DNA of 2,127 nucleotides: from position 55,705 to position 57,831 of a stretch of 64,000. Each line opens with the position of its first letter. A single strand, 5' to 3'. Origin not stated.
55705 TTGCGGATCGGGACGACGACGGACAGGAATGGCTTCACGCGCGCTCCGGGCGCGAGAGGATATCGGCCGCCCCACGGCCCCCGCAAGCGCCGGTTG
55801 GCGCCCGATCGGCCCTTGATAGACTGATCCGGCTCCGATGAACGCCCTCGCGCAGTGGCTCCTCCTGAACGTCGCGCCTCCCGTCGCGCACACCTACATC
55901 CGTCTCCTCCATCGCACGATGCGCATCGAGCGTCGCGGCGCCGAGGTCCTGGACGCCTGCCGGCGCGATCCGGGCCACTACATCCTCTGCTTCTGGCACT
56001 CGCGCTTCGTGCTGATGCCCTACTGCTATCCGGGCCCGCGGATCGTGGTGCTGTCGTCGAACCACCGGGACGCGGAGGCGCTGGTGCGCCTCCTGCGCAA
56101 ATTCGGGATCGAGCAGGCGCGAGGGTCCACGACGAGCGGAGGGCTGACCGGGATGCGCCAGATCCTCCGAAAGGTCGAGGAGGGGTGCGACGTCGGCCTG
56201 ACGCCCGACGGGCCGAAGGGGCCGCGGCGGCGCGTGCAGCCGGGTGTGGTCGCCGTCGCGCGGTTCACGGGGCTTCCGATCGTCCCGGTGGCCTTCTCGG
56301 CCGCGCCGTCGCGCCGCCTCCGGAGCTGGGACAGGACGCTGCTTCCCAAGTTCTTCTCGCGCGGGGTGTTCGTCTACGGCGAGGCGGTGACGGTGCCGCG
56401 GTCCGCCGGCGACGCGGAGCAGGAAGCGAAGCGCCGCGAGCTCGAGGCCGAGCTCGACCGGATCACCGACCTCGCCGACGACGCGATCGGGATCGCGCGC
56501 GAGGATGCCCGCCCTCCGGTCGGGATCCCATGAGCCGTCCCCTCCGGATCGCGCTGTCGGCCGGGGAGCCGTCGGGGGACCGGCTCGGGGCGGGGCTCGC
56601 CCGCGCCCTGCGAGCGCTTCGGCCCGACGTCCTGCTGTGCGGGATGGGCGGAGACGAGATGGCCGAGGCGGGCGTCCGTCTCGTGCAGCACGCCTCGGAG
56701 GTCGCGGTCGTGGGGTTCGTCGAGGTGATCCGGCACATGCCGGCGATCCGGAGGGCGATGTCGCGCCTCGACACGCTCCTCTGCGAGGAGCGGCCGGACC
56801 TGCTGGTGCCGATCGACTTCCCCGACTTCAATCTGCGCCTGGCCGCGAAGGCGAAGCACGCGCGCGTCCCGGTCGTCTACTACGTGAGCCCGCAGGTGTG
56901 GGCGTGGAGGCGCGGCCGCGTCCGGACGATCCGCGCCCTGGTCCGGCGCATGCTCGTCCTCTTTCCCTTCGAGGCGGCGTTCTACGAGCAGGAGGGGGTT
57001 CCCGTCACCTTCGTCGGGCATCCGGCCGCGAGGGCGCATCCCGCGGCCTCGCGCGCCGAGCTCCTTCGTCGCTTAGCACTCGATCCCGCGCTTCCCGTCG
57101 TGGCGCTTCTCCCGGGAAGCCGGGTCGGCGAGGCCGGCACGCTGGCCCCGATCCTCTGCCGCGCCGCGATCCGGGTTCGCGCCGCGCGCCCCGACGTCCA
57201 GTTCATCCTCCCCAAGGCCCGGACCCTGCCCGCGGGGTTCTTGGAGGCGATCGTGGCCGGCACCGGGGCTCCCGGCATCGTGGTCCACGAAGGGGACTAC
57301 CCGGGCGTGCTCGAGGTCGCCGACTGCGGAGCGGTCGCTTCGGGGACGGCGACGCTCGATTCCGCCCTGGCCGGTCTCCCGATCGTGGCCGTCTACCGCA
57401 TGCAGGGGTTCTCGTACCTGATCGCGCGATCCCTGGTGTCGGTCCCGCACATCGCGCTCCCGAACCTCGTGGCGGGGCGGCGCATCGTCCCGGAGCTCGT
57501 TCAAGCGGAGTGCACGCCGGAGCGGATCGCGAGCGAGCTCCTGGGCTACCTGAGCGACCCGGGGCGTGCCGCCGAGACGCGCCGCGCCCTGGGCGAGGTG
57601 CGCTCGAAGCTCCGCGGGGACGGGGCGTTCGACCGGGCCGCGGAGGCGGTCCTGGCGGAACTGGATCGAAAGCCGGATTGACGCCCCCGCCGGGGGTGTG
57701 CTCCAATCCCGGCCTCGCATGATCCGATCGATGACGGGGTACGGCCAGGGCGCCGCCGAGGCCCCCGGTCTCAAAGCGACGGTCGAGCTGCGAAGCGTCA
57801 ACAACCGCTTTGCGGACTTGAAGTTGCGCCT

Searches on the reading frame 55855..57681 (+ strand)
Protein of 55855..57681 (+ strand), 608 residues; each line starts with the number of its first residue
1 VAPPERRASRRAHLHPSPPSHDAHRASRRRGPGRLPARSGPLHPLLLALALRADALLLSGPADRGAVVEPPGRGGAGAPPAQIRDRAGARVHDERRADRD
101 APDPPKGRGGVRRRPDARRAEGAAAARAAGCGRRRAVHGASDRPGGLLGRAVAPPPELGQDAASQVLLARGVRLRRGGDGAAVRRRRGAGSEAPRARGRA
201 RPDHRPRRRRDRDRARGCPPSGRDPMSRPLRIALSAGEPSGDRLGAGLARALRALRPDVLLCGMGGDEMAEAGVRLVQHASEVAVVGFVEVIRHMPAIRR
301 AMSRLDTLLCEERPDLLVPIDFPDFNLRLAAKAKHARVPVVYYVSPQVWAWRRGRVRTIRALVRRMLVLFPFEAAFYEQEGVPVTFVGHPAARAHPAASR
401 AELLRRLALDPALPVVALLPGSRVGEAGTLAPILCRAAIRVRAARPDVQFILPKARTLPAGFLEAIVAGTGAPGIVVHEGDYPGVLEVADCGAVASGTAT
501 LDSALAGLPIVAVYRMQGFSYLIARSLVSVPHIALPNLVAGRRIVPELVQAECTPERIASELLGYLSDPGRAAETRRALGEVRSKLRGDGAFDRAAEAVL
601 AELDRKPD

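Call 25: search_protein_families(library=pfam, proteins=[window:55855-57681:+], max_evalue=0.00001)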
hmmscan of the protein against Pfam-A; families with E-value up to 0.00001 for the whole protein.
window:55855-57681:+ (608 aa): 1 family
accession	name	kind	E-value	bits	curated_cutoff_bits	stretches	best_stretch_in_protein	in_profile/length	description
PF02684.21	LpxB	-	6.7e-84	282.4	22.6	1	232-581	1-353/374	Lipid-A-disaccharide synthetase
